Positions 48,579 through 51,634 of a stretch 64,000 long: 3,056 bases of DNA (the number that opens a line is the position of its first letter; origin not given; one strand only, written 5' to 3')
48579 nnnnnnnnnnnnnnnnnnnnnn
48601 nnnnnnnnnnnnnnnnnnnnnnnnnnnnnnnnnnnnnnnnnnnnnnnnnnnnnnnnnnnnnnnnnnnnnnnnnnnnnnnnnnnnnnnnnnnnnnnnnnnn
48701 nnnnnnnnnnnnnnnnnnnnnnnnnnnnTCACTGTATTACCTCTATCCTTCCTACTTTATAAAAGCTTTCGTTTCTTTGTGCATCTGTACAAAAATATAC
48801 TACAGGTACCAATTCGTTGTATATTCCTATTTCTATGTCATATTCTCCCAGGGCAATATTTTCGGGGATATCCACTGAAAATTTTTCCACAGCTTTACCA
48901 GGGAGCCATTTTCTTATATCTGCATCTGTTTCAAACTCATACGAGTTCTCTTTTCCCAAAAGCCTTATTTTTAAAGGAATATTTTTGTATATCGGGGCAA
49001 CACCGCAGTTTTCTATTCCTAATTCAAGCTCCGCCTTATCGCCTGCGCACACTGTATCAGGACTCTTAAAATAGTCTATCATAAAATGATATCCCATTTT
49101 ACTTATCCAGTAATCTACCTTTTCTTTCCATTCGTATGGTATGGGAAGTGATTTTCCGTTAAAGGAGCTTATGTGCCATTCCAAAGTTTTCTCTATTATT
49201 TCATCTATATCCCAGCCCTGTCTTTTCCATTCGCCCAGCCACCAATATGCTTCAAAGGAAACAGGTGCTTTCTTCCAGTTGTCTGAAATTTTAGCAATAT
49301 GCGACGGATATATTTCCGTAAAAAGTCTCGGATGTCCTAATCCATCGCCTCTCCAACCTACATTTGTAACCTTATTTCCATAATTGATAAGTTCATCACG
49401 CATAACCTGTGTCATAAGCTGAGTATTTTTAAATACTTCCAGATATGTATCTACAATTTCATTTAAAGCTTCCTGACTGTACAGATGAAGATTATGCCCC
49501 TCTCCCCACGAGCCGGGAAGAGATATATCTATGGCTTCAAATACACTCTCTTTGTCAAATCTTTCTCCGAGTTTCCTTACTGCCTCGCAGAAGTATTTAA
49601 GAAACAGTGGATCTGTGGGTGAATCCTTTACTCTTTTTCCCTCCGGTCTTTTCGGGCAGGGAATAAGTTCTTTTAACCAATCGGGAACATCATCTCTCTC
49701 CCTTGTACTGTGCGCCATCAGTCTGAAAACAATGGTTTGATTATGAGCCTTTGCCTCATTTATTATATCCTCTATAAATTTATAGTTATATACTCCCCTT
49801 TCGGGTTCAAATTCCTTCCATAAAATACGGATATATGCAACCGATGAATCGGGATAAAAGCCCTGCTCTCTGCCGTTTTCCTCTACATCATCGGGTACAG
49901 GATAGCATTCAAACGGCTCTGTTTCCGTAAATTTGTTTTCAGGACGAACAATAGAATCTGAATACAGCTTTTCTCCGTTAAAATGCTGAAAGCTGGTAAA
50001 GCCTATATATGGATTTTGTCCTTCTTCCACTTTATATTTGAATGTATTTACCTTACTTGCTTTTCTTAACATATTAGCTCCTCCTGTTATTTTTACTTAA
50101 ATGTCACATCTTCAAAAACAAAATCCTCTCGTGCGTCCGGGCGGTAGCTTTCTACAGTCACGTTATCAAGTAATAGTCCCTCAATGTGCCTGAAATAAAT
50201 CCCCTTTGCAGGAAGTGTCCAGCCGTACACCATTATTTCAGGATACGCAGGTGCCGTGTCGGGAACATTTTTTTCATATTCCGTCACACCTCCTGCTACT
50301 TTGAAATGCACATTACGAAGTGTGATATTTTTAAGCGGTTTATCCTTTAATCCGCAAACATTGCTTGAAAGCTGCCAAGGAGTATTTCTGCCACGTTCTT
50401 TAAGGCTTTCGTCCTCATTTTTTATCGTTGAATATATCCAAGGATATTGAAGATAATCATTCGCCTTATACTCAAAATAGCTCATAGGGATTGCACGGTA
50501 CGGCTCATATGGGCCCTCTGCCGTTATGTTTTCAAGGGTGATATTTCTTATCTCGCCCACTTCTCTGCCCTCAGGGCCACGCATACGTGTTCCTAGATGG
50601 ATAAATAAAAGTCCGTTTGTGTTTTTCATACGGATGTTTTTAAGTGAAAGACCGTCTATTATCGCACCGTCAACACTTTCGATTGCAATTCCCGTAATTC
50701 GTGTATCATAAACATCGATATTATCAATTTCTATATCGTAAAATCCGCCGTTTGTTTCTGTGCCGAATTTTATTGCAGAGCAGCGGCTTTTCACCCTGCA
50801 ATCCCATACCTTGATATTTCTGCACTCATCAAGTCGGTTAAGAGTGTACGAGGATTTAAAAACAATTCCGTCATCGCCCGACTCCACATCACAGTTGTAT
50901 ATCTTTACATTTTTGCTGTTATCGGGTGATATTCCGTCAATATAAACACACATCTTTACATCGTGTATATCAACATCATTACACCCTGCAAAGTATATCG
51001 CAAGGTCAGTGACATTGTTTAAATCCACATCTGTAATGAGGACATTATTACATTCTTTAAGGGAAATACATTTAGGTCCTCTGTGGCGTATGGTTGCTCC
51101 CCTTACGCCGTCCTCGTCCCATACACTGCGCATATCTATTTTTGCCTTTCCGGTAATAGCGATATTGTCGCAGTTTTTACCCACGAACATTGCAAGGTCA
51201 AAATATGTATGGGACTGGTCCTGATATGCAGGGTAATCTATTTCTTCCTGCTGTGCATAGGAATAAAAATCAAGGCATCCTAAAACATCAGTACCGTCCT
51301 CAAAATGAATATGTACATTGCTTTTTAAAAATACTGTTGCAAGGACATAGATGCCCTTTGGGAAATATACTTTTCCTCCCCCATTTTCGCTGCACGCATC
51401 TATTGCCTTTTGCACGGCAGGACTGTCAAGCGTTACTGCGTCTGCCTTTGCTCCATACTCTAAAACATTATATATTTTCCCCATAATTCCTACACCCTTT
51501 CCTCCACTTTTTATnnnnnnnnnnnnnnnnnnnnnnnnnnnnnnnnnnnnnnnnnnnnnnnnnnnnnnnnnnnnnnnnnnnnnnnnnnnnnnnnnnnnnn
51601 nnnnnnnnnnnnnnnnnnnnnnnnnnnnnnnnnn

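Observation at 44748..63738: Eleven-gene, single-strand accessory locus combining unknown SLH-anchored surface proteins, cytoplasmic pectin-type glycosidases and phosphoesterases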

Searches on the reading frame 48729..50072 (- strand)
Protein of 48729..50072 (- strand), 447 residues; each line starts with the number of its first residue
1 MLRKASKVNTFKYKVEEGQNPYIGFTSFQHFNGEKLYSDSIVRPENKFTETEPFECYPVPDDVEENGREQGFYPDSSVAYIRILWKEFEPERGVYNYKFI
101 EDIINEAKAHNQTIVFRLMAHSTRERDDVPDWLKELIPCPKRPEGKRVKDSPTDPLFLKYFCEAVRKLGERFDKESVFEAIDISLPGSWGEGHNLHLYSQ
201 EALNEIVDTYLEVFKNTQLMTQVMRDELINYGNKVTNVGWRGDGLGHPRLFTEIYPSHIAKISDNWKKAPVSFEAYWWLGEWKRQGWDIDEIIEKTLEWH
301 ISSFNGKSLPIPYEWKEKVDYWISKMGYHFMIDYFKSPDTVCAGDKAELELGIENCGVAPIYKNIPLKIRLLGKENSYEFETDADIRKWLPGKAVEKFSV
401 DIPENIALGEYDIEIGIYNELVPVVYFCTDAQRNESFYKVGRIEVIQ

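Call 6: search_protein_families(library=pfam, proteins=[window:48729-50072:-], max_evalue=0.01)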
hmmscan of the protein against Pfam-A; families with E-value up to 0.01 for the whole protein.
window:48729-50072:- (447 aa): 3 families
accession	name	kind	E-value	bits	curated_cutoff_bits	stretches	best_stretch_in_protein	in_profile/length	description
PF16116.10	DUF4832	-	2.7e-17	63.7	29.2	1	289-417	58-197/216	Domain of unknown function (DUF4832)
PF02449.21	Glyco_hydro_42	-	8.4e-05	22.5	21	1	84-179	33-130/376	Beta-galactosidase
PF16173.10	DUF4874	-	0.0015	18.7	30.1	0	184-223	116-154/159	Domain of unknown function (DUF4874)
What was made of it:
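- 48729..50072 (-): g8: cytoplasmic DUF4832 protein whose N-terminus resembles GH42/GH35 TIM barrels. Probable clan GH-A glycosidase of unknown specificity. Pfam DUF4832 2.7e-17 and Glyco_hydro_42 8.4e-5 (call 6).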

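Call 16: search_solved_structures(query=window:48729-50072:-, max_evalue=1)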
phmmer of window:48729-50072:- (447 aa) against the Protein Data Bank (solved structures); distinct sequences matched with E-value up to 1: 6.
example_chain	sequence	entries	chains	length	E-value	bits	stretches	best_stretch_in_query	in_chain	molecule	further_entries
7kmn_A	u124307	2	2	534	0.0052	18.9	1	79-134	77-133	Beta-galactosidase, GH35 family | Beta-galactosidase, GH35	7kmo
8z47_A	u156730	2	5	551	0.019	17.1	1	82-159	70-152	Beta-galactosidase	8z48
8z43_A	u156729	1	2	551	0.019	17.1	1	82-159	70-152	Beta-galactosidase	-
8fa4_B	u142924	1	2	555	0.069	15.3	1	79-134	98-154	Glycoside hydrolase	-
3rcp_A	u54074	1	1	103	0.74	11.9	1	313-398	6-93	Pleckstrin homology domain-containing family A member 3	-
2kcj_A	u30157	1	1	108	0.85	11.7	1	313-398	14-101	Pleckstrin homology domain-containing family A member 3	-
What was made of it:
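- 48729..50072 (-): Weak GH35 hits in the PDB (call 16).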

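Call 34: search_protein_families(library=ncbifam, proteins=[window:48729-50072:-], max_evalue=0.01)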
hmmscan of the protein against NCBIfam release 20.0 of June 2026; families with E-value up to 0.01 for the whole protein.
window:48729-50072:- (447 aa): 1 family
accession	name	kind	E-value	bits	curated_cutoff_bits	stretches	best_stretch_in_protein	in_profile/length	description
NF051902.1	GH35_fam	subfamily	7.5e-05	21.6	500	1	82-134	55-108/510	GH35 family beta-galactosidase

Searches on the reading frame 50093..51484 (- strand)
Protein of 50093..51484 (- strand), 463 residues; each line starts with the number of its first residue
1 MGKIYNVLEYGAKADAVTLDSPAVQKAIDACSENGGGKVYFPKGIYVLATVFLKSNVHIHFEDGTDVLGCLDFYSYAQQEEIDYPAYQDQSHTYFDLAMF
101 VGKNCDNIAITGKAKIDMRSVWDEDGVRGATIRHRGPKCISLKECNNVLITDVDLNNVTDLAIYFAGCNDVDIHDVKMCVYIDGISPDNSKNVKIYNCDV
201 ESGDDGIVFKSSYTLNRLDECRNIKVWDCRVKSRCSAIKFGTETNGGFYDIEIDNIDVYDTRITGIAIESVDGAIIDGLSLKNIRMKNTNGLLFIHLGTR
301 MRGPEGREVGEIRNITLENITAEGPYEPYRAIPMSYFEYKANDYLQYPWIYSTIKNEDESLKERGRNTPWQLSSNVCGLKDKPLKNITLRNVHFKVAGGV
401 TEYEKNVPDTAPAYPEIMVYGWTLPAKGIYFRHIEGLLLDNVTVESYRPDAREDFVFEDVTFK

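Call 6: search_protein_families(library=pfam, proteins=[window:50093-51484:-], max_evalue=0.01)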
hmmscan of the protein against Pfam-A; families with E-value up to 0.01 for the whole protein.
window:50093-51484:- (463 aa): 4 families
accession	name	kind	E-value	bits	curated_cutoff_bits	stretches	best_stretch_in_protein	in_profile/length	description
PF00295.23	Glyco_hydro_28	-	8.4e-14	51.8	22.9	1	90-323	44-279/324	Glycosyl hydrolases family 28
PF12708.12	Pect-lyase_RHGA_epim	-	2e-10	41.3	27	1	5-209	2-171/213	Rhamnogalacturonase A/epimerase, pectate lyase-like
PF13229.12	Beta_helix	-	6.4e-06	26.3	25.9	1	126-232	10-111/158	Right handed beta helix region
PF05048.19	NosD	-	0.0036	17.2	23.6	1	138-220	17-102/212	Periplasmic copper-binding protein (NosD)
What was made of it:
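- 50093..51484 (-): g7: cytoplasmic GH28 beta-helix glycosidase, closest to RG-I rhamnogalacturonidases. Pfam Glyco_hydro_28 8.4e-14 (call 6).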

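Call 30: search_solved_structures(query=window:50093-51484:-, max_evalue=0.001)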
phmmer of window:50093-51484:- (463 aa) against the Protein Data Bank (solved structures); distinct sequences matched with E-value up to 0.001: 11.
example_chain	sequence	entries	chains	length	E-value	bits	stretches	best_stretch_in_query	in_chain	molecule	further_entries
5olp_A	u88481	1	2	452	1.5e-17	66.9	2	5-119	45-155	Pectate lyase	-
3jur_A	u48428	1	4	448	1.6e-16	63.5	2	5-117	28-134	Exo-poly-alpha-D-galacturonosidase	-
4mxn_A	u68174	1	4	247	2.2e-15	59.7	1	2-206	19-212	Uncharacterized protein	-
3zpp_A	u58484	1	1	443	2.5e-10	43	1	6-173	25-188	CELL WALL SURFACE ANCHOR FAMILY PROTEIN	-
4mr0_A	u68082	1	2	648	4.8e-10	42.1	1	6-173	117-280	Plasmin and fibronectin-binding protein A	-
2uve_A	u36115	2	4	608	3e-09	39.5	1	3-72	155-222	EXOPOLYGALACTURONASE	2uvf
1bhe_A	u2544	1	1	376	2e-08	36.8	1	128-323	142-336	POLYGALACTURONASE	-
5lw3_A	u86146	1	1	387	3.6e-05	26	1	5-51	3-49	Poly(beta-D-mannuronate) C5 epimerase 6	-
2pyg_A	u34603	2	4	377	6.3e-05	25.2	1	5-64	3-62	Poly(beta-D-mannuronate) C5 epimerase 4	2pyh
1h80_A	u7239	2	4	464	0.00037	22.7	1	8-63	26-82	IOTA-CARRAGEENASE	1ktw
3lmw_A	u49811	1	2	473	0.00038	22.7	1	8-63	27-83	Iota-carrageenase, CgiA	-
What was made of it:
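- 50093..51484 (-): PDB 5olp and 3jur (call 30).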

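Call 34: search_protein_families(library=ncbifam, proteins=[window:50093-51484:-], max_evalue=0.01)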
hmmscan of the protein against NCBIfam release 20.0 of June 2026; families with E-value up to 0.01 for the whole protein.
window:50093-51484:- (463 aa): 6 families
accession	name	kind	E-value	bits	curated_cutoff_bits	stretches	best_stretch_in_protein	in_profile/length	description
NF049898.1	RhamgalacuronBT4146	equivalog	3.1e-87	293.2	500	3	8-232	2-228/445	rhamnogalacturonidase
NF051861.1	PolglcturonPglBAgro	equivalog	3.5e-38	131.5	600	1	21-321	12-321/437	polygalacturonase PglB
NF049892.1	AlphdgalacturondseBT4155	equivalog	2.6e-23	82.5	800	2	5-117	51-159/454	alpha-d-galacturonidase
NF049899.1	RhamgalacuronBT4153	equivalog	7.9e-22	77.5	650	1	1-212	43-265/432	rhamnogalacturonidase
NF051860.1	PolglcturonPglAAgro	equivalog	6.6e-16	58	600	1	14-290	100-391/502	polygalacturonase PglA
TIGR03805.1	beta_helix_1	subfamily_domain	2.8e-07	29.9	141.5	1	36-211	11-181/314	parallel beta-helix domain-containing protein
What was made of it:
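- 50093..51484 (-): NCBIfam RhamgalacuronBT4146 3.1e-87 at 293 bits, below the 500-bit equivalog cut-off (call 34).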
